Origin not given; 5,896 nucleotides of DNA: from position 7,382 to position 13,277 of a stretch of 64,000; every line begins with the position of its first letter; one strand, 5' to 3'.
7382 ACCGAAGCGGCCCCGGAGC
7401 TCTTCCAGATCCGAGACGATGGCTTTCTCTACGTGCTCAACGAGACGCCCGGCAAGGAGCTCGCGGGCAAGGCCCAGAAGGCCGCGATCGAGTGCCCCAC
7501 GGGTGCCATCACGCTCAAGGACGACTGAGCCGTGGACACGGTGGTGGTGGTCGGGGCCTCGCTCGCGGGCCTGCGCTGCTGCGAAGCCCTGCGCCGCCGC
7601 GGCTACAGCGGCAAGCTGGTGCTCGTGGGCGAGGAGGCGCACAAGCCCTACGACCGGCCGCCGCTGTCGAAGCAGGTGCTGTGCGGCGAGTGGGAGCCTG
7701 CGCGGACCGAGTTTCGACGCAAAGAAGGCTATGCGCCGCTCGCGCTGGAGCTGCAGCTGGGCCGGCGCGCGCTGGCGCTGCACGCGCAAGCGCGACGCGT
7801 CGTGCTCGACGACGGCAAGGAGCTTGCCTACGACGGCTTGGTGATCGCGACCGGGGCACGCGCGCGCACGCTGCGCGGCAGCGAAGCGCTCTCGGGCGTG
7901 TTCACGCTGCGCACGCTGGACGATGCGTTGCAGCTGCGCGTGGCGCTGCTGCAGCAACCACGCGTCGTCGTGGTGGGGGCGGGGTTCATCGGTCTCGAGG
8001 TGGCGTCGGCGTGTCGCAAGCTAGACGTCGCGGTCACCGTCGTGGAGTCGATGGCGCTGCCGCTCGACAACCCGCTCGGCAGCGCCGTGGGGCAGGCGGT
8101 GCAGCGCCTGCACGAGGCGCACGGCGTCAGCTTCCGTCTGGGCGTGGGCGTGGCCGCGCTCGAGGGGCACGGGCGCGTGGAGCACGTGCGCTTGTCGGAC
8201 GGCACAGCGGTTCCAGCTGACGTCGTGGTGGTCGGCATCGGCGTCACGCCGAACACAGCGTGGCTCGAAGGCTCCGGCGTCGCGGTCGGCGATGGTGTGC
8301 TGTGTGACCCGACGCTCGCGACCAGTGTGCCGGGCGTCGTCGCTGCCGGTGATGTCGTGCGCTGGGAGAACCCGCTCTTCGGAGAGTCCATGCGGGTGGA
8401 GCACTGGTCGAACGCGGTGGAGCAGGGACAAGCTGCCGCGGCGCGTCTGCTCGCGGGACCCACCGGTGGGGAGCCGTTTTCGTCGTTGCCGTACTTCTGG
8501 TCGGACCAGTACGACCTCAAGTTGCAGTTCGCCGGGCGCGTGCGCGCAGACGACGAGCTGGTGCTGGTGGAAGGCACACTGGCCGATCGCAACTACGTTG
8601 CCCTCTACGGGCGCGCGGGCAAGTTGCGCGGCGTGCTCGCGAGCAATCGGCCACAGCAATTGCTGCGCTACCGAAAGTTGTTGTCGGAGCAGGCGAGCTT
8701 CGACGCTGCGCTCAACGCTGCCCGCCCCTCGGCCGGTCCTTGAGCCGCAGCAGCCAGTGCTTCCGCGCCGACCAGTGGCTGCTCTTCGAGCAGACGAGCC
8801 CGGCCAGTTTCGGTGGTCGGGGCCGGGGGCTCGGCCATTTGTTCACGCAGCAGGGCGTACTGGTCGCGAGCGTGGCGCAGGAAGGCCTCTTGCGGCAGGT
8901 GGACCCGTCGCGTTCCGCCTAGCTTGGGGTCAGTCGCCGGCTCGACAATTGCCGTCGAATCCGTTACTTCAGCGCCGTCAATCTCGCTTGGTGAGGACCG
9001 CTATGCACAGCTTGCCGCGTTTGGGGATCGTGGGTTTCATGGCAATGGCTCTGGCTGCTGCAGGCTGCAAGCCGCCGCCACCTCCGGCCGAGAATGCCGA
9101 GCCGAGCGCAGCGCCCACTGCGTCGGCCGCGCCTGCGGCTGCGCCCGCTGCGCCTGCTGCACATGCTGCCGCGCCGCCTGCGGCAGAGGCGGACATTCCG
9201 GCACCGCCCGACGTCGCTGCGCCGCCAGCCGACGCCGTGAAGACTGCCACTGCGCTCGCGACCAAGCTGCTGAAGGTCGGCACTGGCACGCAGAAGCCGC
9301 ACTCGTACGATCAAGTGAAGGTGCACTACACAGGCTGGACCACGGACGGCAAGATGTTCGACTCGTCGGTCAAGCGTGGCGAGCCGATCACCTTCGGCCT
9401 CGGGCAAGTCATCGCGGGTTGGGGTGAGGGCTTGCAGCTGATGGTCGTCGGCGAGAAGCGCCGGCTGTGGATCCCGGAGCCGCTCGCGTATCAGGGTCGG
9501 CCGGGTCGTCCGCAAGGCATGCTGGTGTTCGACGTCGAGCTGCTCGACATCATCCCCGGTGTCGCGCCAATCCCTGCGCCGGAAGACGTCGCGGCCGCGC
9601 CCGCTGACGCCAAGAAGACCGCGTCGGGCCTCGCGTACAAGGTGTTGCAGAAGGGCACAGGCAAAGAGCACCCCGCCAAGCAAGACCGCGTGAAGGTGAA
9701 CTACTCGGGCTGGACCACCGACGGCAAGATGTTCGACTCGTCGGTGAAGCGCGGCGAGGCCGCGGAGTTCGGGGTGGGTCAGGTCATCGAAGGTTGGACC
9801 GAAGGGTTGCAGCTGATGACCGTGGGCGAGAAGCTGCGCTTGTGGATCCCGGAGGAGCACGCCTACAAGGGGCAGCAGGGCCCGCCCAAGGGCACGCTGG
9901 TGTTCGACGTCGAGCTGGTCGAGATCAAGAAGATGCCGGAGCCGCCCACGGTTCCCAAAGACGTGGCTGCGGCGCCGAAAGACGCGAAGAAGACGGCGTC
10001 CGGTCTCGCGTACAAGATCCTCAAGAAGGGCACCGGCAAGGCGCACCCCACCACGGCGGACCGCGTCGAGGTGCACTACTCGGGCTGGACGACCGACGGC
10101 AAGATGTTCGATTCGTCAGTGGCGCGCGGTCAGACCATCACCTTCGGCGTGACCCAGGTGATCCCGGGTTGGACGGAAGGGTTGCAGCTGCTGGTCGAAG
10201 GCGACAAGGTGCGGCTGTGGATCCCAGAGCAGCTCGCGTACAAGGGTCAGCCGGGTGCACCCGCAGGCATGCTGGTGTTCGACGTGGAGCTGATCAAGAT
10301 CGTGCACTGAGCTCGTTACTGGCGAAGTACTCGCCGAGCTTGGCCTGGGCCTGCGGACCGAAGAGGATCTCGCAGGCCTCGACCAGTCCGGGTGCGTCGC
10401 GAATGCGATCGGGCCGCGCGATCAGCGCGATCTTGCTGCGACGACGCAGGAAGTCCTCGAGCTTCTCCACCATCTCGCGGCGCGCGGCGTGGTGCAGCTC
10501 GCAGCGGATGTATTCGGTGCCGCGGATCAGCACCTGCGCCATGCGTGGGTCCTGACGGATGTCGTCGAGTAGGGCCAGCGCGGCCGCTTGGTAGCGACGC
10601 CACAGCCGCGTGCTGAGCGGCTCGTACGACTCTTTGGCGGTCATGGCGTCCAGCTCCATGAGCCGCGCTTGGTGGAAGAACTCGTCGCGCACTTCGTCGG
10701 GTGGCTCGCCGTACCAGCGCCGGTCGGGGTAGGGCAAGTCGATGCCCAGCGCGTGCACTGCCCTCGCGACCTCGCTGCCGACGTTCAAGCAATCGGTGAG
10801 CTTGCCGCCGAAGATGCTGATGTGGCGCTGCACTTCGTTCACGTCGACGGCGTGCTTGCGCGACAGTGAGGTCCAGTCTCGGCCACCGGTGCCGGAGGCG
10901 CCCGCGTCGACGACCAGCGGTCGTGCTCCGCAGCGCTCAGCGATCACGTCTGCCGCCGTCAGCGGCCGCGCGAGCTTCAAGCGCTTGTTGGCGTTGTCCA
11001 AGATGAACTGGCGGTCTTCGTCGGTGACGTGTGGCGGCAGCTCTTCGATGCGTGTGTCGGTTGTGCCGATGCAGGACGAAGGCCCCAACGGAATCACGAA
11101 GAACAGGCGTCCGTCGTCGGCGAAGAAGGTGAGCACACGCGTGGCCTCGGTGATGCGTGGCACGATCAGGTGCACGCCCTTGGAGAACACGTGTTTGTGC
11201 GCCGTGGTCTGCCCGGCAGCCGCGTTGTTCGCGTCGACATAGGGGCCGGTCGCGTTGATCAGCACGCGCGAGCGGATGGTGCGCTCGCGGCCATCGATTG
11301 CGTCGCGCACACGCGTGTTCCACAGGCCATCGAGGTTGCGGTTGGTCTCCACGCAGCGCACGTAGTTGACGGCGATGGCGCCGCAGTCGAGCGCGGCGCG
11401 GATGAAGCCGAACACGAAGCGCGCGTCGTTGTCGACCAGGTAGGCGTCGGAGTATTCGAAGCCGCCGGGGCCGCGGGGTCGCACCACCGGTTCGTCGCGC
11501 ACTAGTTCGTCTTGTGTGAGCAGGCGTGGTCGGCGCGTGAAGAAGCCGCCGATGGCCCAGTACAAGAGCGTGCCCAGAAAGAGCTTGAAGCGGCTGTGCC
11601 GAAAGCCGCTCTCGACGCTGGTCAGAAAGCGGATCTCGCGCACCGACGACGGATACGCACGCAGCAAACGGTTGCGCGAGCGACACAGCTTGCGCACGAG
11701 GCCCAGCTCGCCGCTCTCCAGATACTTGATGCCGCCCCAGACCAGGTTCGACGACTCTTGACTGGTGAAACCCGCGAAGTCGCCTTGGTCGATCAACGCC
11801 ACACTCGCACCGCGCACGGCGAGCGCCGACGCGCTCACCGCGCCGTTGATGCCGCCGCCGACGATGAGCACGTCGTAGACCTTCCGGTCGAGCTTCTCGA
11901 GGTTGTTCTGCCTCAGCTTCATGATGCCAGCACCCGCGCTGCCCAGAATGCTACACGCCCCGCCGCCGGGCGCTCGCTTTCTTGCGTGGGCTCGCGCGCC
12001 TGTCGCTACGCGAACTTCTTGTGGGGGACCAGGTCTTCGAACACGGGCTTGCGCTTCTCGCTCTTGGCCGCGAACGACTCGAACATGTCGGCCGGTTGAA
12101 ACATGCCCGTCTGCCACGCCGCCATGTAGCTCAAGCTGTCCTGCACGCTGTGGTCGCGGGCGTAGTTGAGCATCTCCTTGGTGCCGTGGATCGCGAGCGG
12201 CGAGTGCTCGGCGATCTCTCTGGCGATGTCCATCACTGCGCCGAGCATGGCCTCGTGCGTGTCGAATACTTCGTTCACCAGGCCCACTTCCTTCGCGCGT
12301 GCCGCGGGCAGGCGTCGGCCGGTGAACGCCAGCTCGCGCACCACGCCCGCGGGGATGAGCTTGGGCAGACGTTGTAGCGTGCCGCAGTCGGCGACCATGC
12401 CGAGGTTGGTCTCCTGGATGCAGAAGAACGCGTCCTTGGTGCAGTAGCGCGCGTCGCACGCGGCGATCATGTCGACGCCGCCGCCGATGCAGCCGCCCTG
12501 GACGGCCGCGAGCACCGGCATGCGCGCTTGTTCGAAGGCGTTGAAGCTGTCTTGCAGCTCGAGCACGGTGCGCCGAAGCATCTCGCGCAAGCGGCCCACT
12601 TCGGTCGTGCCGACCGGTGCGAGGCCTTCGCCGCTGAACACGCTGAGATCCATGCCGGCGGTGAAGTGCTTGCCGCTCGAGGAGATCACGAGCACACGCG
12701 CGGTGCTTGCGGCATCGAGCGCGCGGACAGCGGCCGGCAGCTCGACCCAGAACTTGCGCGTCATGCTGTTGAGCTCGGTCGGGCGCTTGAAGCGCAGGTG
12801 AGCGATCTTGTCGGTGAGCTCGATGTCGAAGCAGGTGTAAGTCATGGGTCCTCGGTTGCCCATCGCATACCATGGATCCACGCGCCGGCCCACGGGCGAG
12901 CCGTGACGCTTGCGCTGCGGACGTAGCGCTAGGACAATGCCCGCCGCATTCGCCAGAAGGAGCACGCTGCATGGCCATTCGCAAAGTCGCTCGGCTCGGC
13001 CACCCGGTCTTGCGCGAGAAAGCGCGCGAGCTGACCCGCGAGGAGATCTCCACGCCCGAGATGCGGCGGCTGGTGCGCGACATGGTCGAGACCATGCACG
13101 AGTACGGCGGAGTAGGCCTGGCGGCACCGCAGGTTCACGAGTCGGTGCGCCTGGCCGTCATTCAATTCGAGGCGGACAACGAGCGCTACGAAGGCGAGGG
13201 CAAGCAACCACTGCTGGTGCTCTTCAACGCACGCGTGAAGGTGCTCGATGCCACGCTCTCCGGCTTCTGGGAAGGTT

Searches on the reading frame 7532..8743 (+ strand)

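Call 70: search_protein_families(library=pfam, proteins=[window:7532-8743:+], max_evalue=0.0001)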
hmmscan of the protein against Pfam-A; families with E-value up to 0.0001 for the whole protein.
window:7532-8743:+ (403 aa): 4 families
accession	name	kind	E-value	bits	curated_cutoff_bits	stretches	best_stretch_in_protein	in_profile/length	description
PF07992.20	Pyr_redox_2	-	2.2e-63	214.9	26.1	1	3-299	2-291/291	Pyridine nucleotide-disulphide oxidoreductase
PF00070.33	Pyr_redox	-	2.8e-20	73.1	22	1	144-224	1-82/82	Pyridine nucleotide-disulphide oxidoreductase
PF14759.12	Reductase_C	-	8.7e-17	61.8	25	1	321-394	1-73/85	Reductase C-terminal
PF13450.12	NAD_binding_8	-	6.9e-06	26.7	21.9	0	147-173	1-27/68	NAD(P)-binding Rossmann-like domain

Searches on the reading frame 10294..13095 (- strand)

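Call 10: search_protein_families(library=pfam, proteins=[window:10294-13095:-], max_evalue=0.01)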
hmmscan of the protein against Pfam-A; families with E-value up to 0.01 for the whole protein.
window:10294-13095:- (933 aa): 5 families
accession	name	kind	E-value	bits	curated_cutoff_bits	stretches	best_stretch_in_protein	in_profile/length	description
PF01266.30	DAO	-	6.2e-33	115.2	27.9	1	408-731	1-316/353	FAD dependent oxidoreductase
PF16901.10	DAO_C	-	8.5e-09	35.8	31.4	1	828-893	33-100/126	C-terminal domain of alpha-glycerophosphate oxidase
PF13450.12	NAD_binding_8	-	2.3e-05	25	21.9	1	411-446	1-36/68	NAD(P)-binding Rossmann-like domain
PF12831.13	FAD_oxidored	-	4.6e-05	23.3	27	1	408-442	1-35/416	FAD dependent oxidoreductase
PF01494.25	FAD_binding_3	-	0.00023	20.9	22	1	407-437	2-32/349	FAD binding domain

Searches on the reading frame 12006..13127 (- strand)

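Call 10: search_protein_families(library=pfam, proteins=[window:12006-13127:-], max_evalue=0.01)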
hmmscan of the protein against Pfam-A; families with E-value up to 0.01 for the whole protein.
window:12006-13127:- (373 aa): 2 families
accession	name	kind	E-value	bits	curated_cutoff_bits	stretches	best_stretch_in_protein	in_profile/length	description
PF00378.25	ECH_1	-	9.2e-42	143.5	27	1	106-365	4-250/251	Enoyl-CoA hydratase/isomerase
PF16113.10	ECH_2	-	2.2e-22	80.5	27.2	1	110-291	3-175/335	Enoyl-CoA hydratase/isomerase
